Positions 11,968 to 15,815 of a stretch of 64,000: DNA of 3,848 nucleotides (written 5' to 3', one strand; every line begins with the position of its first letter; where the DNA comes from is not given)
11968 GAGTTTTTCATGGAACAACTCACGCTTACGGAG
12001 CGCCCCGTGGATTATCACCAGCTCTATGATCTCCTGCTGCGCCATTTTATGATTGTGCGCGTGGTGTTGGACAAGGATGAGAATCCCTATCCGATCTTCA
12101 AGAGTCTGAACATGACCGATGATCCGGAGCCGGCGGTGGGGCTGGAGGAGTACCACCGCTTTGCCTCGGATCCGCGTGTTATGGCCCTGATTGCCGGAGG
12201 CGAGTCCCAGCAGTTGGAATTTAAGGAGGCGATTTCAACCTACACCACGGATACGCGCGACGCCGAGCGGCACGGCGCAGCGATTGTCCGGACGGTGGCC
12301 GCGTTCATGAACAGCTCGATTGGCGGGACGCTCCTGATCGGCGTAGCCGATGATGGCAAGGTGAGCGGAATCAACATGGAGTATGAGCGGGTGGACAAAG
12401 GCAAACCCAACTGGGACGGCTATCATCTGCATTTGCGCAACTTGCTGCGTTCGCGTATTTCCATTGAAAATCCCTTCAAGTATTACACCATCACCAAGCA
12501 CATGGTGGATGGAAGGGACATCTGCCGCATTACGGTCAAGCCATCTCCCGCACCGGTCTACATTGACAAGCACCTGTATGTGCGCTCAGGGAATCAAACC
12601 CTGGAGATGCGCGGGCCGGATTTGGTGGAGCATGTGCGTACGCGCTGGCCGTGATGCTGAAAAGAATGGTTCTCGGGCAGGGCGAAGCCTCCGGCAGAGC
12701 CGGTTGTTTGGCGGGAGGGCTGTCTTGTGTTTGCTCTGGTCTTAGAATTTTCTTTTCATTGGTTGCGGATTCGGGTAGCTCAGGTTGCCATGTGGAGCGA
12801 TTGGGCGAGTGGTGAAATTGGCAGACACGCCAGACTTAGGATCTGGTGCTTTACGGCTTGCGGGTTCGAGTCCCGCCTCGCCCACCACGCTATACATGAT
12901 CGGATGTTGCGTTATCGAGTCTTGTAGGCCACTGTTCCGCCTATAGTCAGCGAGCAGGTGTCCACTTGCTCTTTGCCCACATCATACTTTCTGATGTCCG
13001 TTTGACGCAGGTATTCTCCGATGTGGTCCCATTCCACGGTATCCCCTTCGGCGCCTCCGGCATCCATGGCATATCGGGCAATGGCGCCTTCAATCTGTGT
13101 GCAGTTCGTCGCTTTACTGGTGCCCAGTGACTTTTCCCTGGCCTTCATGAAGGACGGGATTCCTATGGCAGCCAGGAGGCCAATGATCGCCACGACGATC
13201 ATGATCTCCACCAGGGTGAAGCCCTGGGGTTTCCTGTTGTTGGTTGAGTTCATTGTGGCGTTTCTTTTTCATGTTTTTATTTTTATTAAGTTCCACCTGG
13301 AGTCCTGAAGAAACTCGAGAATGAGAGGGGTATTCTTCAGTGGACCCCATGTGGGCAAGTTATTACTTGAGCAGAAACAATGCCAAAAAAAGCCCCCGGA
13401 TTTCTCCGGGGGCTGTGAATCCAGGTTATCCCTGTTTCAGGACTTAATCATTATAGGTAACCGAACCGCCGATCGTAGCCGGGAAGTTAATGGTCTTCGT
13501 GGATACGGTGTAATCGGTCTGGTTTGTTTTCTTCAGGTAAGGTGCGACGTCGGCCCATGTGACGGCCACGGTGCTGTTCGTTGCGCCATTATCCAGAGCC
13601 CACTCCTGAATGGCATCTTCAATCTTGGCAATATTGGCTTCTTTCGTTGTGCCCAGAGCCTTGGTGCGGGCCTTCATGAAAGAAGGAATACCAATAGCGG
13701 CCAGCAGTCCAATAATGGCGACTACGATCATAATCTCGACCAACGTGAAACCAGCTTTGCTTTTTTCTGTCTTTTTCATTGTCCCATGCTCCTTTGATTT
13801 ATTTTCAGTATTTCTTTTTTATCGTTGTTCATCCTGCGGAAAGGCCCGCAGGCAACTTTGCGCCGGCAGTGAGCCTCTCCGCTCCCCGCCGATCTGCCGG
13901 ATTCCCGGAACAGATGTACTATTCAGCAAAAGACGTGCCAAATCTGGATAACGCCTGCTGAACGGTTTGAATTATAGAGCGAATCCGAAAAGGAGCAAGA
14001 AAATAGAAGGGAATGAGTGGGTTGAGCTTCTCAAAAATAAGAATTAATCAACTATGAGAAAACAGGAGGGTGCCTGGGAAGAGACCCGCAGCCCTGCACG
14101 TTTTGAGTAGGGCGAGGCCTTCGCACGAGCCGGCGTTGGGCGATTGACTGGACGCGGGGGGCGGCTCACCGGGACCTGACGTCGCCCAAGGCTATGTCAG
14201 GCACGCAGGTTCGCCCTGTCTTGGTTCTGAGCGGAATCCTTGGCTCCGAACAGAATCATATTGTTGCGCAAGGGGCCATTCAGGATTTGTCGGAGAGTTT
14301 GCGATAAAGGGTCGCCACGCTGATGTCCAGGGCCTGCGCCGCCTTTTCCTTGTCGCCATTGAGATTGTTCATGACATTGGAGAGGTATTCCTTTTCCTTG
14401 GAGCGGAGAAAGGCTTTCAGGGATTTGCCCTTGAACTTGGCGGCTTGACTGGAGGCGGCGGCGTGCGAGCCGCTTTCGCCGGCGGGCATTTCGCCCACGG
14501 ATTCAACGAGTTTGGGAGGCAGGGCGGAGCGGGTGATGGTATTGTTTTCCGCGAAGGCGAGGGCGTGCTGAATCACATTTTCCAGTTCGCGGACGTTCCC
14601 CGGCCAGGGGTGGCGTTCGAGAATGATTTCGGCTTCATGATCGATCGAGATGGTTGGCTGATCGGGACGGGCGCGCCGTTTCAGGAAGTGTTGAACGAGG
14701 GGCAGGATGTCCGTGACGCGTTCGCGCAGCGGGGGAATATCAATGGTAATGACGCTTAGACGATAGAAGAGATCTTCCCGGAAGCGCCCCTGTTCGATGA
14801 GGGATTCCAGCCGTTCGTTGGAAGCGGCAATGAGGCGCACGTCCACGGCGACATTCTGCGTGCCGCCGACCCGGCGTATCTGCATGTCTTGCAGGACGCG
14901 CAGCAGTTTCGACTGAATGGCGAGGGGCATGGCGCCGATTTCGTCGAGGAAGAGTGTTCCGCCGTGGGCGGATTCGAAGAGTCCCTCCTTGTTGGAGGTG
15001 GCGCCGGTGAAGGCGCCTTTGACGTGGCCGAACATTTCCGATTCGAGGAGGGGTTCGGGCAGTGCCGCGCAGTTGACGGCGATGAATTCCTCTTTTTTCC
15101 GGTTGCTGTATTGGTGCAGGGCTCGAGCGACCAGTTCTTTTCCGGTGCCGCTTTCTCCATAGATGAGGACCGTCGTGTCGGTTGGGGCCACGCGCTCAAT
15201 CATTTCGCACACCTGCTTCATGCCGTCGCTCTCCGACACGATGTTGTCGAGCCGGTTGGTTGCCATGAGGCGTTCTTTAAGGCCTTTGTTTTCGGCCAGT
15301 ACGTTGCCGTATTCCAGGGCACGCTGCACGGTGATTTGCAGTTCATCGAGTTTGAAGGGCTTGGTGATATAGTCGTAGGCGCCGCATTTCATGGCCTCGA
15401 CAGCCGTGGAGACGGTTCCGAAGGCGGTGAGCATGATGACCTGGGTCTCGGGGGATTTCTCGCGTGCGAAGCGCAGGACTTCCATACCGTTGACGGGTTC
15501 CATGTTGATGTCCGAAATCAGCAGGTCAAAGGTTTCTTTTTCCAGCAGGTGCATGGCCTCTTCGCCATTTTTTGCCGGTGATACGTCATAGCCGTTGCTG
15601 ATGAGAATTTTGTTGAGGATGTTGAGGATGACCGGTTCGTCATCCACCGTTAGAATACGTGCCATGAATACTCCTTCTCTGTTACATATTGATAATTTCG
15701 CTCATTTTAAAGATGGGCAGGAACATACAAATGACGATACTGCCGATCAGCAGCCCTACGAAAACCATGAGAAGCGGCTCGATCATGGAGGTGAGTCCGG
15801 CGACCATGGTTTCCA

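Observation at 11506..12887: DUF262 (GmrSD-N/ParB-like) fused to a Schlafen-like AlbA_2 domain next to tRNA-Leu: candidate single-gene defence system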

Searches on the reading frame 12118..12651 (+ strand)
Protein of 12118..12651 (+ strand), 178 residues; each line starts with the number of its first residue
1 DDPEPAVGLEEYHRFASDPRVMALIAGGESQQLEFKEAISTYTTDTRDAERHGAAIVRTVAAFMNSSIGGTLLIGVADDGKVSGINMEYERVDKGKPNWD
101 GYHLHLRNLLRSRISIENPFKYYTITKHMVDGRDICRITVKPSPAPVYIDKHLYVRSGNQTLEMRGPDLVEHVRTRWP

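Call 53: search_dna_similar(query=window:12118-12651:+, collection=plasmids, mode=protein, max_evalue=0.001, max_rows=60)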
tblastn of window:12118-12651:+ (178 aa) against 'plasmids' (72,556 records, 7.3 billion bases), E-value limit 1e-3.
Records with a match: 21; places in all: 22; records where one place covers at least 80% of the query: 11.
Best place of each record, by identity: <60% 21.
By first word of the organism name: Pontibacter 2; Leptolyngbya 2; Comamonas 2; Nostoc 1; Actinomyces 1; Sinorhizobium 1; Methylomonas 1; Sphingorhabdus 1; Hymenobacter 1; halophilic 1; and 8 more.
By predicted mobility (MOB-suite, as given by PLSDB): non-mobilizable 13; conjugative 5; mobilizable 3.
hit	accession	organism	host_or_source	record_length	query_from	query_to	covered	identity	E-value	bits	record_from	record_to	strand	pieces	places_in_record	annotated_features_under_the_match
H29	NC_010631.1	Nostoc punctiforme PCC 73102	-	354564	8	177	96%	36.6%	2e-20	94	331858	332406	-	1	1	RNA-binding domain-containing protein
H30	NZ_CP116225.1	Actinomyces oris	Homo sapiens,Cell culture,oral cavity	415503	28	178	85%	38.8%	2e-19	92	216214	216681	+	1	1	ATP-binding protein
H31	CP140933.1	Sinorhizobium meliloti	Medicago lupulina,whole organism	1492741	3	177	98%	33.2%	7e-17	84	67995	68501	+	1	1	DUF262 domain-containing protein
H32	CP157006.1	Methylomonas sp. AM2-LC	-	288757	23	178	88%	32.9%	1e-22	100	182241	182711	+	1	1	record has no annotation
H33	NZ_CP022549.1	Sphingorhabdus sp. YGSMI21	cell culture,West sea sediment in South ...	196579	24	178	87%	30.8%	9e-12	69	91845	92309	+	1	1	ATP-binding protein | hypothetical protein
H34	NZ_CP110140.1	Hymenobacter sp. YIM 151500-1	whole organism,soil sample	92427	15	173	89%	30.0%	2e-4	48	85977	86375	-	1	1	RNA-binding domain-containing protein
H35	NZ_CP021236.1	Pontibacter actiniarum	Whole organism,unidentified actinians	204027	17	174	89%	29.6%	8e-16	81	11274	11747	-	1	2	ATP-binding protein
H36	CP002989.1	halophilic archaeon DL31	-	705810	24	177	87%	29.6%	5e-9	62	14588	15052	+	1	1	Protein of unknown function DUF2081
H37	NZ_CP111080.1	Pontibacter kalidii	whole organism,rhizosphere soil of ...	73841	9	173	93%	27.2%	3e-11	68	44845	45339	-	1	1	ATP-binding protein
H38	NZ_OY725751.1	Parabacteroides distasonis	-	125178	21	162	80%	31.1%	2e-5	51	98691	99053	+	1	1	ATP-binding protein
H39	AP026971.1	Comamonadaceae bacterium OS-4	-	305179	24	168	81%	30.0%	5e-5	50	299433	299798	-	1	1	hypothetical protein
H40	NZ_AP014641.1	Leptolyngbya boryana IAM M-101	-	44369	54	177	70%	35.1%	9e-18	87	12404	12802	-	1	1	ATP-binding protein (x2) | phospholipase D-like domain-containing protein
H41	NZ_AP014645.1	Leptolyngbya boryana dg5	-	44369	54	177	70%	35.1%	9e-18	87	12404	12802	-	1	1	ATP-binding protein (x2) | phospholipase D-like domain-containing protein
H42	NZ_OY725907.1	Bacteroides finegoldii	-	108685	21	148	72%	33.3%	1e-6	54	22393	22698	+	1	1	ATP-binding protein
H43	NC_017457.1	Haloquadratum walsbyi C23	-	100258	24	177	87%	27.7%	4e-11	68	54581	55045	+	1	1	DUF262 domain-containing protein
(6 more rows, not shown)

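Call 54: get_annotated_region(hit=H31, flank=10000)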
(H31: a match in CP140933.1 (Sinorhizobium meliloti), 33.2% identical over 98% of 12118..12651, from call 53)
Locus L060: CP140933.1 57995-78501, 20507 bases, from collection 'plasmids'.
description: Sinorhizobium meliloti strain ml28 plasmid pSymA, complete sequence
organism: Sinorhizobium meliloti (NCBI taxid 382)
taxonomy: Bacteria; Pseudomonadota; Alphaproteobacteria; Hyphomicrobiales; Rhizobiaceae; Sinorhizobium; Sinorhizobium meliloti
host: -; source: Medicago lupulina,whole organism; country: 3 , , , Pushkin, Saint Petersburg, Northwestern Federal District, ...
typing (MOB-suite, as given by PLSDB): conjugative; relaxase MOBQ; mating-pair formation MPF_T
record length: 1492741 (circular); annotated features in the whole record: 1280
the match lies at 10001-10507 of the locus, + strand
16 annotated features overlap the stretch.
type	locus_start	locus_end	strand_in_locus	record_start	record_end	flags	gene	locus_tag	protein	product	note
CDS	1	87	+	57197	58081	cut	-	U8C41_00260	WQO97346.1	LysR family transcriptional regulator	-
CDS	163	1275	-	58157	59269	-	-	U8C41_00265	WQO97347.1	NADH:flavin oxidoreductase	-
CDS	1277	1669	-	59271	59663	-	-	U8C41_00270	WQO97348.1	RidA family protein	-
CDS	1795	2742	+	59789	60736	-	-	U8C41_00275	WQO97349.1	LysR substrate-binding domain-containing protein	-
CDS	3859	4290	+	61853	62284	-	-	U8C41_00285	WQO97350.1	DUF2384 domain-containing protein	-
CDS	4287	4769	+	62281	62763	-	-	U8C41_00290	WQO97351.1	RES family NAD+ phosphorylase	-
CDS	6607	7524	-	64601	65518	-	-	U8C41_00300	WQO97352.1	recombinase family protein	-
CDS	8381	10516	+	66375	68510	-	-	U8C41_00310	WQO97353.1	DUF262 domain-containing protein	-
CDS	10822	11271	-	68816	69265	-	-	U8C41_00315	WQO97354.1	hypothetical protein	-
CDS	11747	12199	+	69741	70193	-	-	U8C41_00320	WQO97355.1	hypothetical protein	-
CDS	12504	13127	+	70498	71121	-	-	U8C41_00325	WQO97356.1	RHE_PE00001 family protein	-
CDS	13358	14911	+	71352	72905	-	-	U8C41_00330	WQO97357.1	type I restriction-modification system subunit M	-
CDS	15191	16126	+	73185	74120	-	-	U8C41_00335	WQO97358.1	hypothetical protein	-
CDS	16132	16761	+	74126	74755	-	-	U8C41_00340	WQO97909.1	abortive infection family protein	-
CDS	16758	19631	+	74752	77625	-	-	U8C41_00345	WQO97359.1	type I restriction endonuclease subunit R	-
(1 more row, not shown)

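Call 55: get_annotated_region(hit=H43, flank=10000)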
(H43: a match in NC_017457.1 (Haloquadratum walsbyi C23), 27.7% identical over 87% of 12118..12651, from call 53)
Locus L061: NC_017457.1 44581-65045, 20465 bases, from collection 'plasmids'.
description: Haloquadratum walsbyi C23 plasmid PL100, complete sequence
organism: Haloquadratum walsbyi C23 (NCBI taxid 768065)
taxonomy: Archaea; Euryarchaeota; Halobacteria; Halobacteriales; Haloferacaceae; Haloquadratum; Haloquadratum walsbyi; Haloquadratum walsbyi C23
host: -; source: -; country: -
typing (MOB-suite, as given by PLSDB): non-mobilizable
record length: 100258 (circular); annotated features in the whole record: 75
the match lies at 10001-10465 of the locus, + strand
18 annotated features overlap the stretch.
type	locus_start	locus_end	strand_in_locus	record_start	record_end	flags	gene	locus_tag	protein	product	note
CDS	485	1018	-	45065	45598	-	-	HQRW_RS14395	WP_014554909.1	hypothetical protein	-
CDS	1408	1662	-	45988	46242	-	-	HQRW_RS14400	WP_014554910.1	hypothetical protein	-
CDS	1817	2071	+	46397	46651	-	-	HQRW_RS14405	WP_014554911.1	hypothetical protein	-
CDS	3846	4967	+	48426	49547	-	-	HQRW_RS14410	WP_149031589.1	hypothetical protein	-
CDS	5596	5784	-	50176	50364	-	-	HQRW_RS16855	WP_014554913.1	DUF5808 domain-containing protein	-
CDS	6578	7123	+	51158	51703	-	-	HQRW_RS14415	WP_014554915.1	restriction endonuclease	-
CDS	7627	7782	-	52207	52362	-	-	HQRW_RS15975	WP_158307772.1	hypothetical protein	-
CDS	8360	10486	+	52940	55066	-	-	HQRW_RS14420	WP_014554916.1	DUF262 domain-containing protein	-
CDS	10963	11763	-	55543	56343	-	-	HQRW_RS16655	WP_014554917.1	hypothetical protein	-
CDS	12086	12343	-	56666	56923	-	-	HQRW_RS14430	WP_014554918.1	hypothetical protein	-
CDS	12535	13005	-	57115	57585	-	-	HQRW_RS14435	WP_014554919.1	hypothetical protein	-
CDS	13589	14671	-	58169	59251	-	-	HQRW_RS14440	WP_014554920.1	ParB/RepB/Spo0J family partition protein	GO:0007059 - chromosome segregation [Evidence IEA]; GO:0000910 - cytokinesis [Evidence IEA]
CDS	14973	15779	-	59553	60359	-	-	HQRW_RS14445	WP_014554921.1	hypothetical protein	-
CDS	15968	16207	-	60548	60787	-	-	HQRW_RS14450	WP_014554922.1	winged helix-turn-helix domain-containing protein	-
CDS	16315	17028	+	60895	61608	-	-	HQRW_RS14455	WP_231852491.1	DNA methyltransferase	GO:0006306 - DNA methylation [Evidence IEA]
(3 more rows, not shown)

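Call 56: search_protein_families(library=pfam, proteins=[L060:8381-10513:+, L061:8360-10483:+], max_evalue=0.001)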
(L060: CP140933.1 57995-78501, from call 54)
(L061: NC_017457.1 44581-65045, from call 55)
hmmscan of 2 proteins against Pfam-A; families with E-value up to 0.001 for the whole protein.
L060:8381-10513:+ (711 aa): 2 families
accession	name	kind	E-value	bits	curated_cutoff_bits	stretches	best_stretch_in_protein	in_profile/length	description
PF03235.19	GmrSD_N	-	1.3e-28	101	33.2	1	6-218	4-197/199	GmrSD restriction endonuclease, N-terminal domain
PF04326.19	SLFN_AlbA_2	-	9.3e-18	65.3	25.3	1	555-696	1-117/118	Schlafen, AlbA_2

L061:8360-10483:+ (708 aa): 3 families
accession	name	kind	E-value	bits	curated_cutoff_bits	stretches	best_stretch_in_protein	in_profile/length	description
PF03235.19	GmrSD_N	-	1.3e-27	97.7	33.2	1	3-217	1-197/199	GmrSD restriction endonuclease, N-terminal domain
PF04326.19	SLFN_AlbA_2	-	2.5e-18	67.1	25.3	1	553-689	1-117/118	Schlafen, AlbA_2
PF07510.16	GmrSD_C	-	0.00018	21.9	23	1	401-521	20-135/138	GmrSD restriction endonucleases, C-terminal domain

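Call 76: find_homologous_proteins(query=A3, max_evalue=1e-10)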
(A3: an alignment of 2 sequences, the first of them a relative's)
Query A3 (2 sequences) (711 aa, profile of the alignment): 3190 proteins with E <= 1e-10 among 8000 candidates; the best 120 are listed.
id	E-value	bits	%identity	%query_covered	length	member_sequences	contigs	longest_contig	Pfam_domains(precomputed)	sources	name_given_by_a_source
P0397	0.0e+0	1388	100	100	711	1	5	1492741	PF04326.20,PF03235.20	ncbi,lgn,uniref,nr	ncbi:DUF262 domain-containing protein (plasmid) [Sinorhizobium meliloti]|uniref:GmrSD restriction en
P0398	0.0e+0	1380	99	100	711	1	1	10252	PF04326.20,PF03235.20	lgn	-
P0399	0.0e+0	1378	34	100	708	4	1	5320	PF04326.20,PF03235.20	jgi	jgi:hypothetical protein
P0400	0.0e+0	1324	93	100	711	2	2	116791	PF04326.20,PF03235.20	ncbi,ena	-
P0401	0.0e+0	1324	93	100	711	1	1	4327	PF04326.20,PF03235.20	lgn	-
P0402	0.0e+0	1322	93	100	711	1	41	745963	PF04326.20,PF03235.20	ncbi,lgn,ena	-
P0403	0.0e+0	1322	93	100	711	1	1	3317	PF04326.20,PF03235.20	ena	-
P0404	0.0e+0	1320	93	100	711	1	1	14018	PF04326.20,PF03235.20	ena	-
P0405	0.0e+0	1320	93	100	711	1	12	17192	PF04326.20,PF03235.20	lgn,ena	-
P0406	0.0e+0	1320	93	100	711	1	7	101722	PF04326.20,PF03235.20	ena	-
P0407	0.0e+0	1320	93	100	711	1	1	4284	PF04326.20,PF03235.20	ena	-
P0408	0.0e+0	1320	93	100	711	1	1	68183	PF04326.20,PF03235.20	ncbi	ncbi:MAG: GmrSD restriction endonuclease domain-containing protein [Methylovirgula sp.]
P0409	0.0e+0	1320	93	100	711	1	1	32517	PF04326.20,PF03235.20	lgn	-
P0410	0.0e+0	1319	93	100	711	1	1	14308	PF04326.20,PF03235.20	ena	-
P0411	0.0e+0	1319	93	100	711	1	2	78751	PF04326.20,PF03235.20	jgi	jgi:hypothetical protein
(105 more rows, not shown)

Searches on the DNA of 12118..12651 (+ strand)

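Call 77: search_dna_similar(query=L060:8381-10516:+, collection=ecoli_genomes, mode=distant, max_evalue=0.00001, max_rows=10)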
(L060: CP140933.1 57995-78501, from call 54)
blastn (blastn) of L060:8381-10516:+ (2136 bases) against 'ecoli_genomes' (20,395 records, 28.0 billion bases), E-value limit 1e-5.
No match.

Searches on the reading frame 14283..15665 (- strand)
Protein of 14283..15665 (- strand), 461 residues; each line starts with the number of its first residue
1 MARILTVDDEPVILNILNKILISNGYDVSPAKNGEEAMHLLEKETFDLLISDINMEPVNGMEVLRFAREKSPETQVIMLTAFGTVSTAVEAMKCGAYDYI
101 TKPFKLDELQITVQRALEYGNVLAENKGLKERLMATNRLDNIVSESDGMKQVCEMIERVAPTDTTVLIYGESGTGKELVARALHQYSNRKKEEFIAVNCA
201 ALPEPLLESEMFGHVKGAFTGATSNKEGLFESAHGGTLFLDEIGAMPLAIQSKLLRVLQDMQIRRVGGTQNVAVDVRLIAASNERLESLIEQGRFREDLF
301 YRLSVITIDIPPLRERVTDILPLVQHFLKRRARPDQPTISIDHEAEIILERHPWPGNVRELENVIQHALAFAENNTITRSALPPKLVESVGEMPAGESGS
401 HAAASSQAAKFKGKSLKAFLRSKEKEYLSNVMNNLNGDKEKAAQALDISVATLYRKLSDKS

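Call 70: search_protein_families(library=padloc, proteins=[window:14283-15665:-], max_evalue=0.00001)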
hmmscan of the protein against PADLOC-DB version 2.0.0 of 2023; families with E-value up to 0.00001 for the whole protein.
window:14283-15665:- (461 aa): 3 families
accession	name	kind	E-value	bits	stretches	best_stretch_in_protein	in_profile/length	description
PDLC01995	RtcR_PspF2--CARF_AAA_HTH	-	6.9e-116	386.2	1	110-458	134-476/481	-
PDLC01994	RtcR_PspF1--CARF_AAA_HTH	-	1.4e-65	220.2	1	77-457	108-465/468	-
PDLC01993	RtcR--CARF_AAA_HTH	-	4.1e-54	181.9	1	141-381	181-431/523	-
